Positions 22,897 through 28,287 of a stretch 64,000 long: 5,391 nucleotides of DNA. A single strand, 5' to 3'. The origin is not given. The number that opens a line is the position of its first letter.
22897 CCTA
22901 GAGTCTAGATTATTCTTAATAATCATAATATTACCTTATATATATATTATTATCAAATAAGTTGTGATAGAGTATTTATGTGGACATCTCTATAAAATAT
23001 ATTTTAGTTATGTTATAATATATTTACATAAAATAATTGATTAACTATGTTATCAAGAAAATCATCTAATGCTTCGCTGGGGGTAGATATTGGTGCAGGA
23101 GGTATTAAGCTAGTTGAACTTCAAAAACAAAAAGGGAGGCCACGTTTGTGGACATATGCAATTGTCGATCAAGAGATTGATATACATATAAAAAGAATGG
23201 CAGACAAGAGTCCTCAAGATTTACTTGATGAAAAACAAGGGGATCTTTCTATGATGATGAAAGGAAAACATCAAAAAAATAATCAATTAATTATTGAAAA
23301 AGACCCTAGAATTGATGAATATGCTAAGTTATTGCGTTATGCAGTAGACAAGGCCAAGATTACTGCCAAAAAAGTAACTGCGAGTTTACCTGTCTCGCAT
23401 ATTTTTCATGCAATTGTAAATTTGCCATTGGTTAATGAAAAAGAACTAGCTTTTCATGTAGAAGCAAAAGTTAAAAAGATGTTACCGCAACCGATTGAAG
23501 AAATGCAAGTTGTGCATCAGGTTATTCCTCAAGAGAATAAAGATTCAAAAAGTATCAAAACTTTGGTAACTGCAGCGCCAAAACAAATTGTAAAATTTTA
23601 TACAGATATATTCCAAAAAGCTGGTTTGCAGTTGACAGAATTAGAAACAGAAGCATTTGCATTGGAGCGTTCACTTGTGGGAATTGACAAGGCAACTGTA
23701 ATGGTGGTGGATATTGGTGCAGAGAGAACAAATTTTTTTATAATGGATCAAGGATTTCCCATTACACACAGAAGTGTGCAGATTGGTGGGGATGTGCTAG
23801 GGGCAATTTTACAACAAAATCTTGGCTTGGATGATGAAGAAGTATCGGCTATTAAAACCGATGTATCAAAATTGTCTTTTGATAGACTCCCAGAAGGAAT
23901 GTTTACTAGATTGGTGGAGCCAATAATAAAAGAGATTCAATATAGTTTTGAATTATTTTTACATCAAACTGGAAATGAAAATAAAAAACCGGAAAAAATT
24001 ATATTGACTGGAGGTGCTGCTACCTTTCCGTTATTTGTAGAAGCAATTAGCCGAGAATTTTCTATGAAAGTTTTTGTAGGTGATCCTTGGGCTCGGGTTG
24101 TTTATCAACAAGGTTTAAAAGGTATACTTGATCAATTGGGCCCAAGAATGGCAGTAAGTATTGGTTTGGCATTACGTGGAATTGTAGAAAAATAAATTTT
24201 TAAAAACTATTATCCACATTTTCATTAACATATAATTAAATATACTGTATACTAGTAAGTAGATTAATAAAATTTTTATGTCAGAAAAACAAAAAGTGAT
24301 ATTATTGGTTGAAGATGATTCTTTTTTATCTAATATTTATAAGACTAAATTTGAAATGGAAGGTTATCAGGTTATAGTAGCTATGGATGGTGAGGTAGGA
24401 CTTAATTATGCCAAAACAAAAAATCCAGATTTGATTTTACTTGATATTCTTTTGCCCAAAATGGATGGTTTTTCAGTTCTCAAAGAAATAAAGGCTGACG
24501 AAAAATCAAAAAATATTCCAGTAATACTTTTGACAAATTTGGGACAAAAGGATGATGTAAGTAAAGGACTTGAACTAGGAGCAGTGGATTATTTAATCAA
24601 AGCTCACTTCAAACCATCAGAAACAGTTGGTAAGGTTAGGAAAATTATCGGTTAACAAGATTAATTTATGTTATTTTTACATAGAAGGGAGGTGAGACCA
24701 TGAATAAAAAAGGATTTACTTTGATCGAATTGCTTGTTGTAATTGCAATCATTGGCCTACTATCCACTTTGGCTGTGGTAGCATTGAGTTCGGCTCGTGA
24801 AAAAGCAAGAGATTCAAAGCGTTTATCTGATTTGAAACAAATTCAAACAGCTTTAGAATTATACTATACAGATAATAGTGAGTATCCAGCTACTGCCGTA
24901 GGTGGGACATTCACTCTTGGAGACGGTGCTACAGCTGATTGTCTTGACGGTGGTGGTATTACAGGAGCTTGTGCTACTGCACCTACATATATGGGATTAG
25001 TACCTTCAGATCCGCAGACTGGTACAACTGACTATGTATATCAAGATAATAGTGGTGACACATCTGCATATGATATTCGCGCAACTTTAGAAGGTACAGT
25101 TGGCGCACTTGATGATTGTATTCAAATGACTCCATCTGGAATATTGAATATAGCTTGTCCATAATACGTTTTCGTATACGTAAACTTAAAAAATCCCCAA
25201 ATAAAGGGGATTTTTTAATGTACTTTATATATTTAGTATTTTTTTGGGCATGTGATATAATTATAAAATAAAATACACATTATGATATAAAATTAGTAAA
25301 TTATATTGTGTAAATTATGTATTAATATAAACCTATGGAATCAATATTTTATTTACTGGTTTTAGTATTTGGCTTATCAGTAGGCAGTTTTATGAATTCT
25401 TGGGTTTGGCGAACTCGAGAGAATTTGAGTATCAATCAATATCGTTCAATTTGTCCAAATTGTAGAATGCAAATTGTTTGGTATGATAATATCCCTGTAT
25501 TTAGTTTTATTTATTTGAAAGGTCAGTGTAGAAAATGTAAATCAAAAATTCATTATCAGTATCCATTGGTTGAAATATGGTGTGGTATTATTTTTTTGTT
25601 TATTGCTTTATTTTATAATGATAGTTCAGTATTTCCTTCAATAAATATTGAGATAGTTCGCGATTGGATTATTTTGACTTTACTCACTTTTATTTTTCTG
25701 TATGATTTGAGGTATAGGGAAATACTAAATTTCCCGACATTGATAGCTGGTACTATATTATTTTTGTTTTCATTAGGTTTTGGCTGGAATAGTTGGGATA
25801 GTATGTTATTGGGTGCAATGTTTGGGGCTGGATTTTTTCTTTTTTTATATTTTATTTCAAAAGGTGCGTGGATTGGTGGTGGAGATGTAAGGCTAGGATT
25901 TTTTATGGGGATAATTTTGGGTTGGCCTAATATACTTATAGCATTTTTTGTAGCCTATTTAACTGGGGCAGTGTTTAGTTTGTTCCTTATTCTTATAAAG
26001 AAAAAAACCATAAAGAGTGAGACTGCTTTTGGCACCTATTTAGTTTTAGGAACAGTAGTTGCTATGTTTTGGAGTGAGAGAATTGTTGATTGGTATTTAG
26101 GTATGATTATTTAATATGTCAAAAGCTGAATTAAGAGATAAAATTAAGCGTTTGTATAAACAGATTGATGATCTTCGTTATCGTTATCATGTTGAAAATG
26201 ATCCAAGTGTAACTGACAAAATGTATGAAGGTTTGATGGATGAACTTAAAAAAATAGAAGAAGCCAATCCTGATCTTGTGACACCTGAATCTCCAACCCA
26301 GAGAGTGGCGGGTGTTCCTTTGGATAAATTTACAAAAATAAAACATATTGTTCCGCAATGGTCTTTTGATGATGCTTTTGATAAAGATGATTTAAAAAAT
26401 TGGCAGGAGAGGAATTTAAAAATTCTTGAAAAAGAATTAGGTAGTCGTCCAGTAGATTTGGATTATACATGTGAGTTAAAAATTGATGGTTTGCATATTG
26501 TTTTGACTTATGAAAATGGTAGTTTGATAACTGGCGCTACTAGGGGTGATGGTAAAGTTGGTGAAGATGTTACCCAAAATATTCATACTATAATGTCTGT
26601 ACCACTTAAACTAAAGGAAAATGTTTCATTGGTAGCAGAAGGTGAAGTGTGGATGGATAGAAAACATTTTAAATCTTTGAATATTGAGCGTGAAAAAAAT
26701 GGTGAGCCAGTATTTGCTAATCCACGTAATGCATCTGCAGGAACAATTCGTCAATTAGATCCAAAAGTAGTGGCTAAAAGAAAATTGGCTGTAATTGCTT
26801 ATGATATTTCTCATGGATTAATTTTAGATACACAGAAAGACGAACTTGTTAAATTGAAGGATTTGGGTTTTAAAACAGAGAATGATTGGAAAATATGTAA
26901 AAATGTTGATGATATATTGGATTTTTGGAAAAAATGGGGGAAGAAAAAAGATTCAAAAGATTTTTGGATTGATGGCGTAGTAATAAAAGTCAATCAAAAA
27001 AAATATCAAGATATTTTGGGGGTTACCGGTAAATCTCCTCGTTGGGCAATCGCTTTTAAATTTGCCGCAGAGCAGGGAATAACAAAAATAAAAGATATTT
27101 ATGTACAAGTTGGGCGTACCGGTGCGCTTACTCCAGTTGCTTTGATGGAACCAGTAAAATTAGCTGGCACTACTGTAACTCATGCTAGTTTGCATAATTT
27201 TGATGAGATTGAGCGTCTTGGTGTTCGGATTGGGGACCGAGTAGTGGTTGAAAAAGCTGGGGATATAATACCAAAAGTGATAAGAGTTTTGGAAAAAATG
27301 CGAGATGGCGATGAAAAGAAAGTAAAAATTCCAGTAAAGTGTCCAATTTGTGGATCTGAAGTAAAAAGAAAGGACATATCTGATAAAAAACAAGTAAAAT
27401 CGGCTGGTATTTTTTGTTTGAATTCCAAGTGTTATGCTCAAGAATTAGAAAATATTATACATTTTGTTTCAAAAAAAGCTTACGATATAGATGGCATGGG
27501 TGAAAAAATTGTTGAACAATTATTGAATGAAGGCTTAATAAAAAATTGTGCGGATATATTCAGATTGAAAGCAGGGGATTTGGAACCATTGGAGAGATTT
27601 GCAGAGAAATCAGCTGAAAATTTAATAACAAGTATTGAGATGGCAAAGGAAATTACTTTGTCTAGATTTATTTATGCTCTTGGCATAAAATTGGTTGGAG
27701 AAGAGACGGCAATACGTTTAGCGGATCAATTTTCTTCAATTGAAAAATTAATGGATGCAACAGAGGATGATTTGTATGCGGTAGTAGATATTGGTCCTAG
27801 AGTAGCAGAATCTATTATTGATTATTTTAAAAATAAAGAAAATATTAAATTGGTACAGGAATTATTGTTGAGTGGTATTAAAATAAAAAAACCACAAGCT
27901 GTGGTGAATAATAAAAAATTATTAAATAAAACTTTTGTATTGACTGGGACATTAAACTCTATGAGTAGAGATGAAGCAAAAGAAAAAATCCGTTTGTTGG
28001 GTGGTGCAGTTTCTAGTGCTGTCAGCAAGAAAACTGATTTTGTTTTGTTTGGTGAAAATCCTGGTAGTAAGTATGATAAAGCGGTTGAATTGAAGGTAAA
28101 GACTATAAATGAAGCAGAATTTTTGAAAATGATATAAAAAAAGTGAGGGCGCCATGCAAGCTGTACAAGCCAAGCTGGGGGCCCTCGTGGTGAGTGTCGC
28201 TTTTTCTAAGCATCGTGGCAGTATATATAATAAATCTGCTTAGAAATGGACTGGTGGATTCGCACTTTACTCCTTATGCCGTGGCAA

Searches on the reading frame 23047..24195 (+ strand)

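Call 58: search_protein_families(library=pfam, proteins=[window:23047-24195:+], max_evalue=0.00001)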
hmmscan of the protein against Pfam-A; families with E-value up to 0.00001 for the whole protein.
window:23047-24195:+ (382 aa): 2 families
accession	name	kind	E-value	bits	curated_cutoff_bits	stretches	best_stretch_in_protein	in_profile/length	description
PF11104.14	PilM_2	-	5.8e-38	131.1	27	1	87-378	42-339/340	Type IV pilus assembly protein PilM;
PF06723.19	MreB_Mbl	-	5.7e-06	25.8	27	0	214-252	143-181/327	MreB/Mbl protein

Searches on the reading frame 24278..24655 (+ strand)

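Call 59: search_protein_families(library=pfam, proteins=[window:24278-24655:+], max_evalue=0.00001)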
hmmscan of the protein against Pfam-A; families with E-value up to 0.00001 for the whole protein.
window:24278-24655:+ (125 aa): 1 family
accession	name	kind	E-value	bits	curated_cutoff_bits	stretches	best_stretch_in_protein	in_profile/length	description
PF00072.30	Response_reg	-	3.2e-25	88.9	30.2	1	8-109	1-100/111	Response regulator receiver domain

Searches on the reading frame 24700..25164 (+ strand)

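Call 59: search_protein_families(library=pfam, proteins=[window:24700-25164:+], max_evalue=0.00001)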
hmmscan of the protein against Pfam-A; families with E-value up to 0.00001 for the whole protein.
window:24700-25164:+ (154 aa): 1 family
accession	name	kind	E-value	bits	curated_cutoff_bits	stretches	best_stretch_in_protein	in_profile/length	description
PF07963.17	N_methyl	-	5.8e-09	35.6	21.2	1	2-25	3-26/27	Prokaryotic N-terminal methylation motif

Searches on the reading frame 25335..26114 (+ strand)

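Call 59: search_protein_families(library=pfam, proteins=[window:25335-26114:+], max_evalue=0.00001)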
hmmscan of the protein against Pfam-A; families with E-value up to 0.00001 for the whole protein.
window:25335-26114:+ (259 aa): 2 families
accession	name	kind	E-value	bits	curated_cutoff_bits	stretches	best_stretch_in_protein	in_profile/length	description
PF06750.18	A24_N_bact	-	7.8e-28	96.8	23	1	11-92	1-82/84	Bacterial Peptidase A24 N-terminal domain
PF01478.23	Peptidase_A24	-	3.3e-13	50.4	26.5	1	111-216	1-104/104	Type IV leader peptidase family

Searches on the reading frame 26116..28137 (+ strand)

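Call 59: search_protein_families(library=pfam, proteins=[window:26116-28137:+], max_evalue=0.00001)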
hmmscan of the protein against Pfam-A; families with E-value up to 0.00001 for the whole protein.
window:26116-28137:+ (673 aa): 6 families
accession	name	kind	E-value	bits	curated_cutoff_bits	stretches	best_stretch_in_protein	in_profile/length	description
PF01653.23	DNA_ligase_aden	-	2.1e-84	283.5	27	1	71-319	3-253/253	NAD-dependent DNA ligase adenylation domain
PF03120.22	DNA_ligase_OB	-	1.7e-34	117.9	32.9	1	323-399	2-78/79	NAD-dependent DNA ligase OB-fold domain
PF12826.13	HHH_2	-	3.9e-22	78.6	27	1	517-580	1-64/64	Helix-hairpin-helix motif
PF00533.33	BRCT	-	9e-17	61.5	21.3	1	599-673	3-78/78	BRCA1 C Terminus (BRCT) domain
PF14520.12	HHH_5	-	2.2e-16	60.5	27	1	520-572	3-56/57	Helix-hairpin-helix domain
PF12738.14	PTCB-BRCT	-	3.4e-06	27.4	22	1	614-665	9-60/63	twin BRCT domain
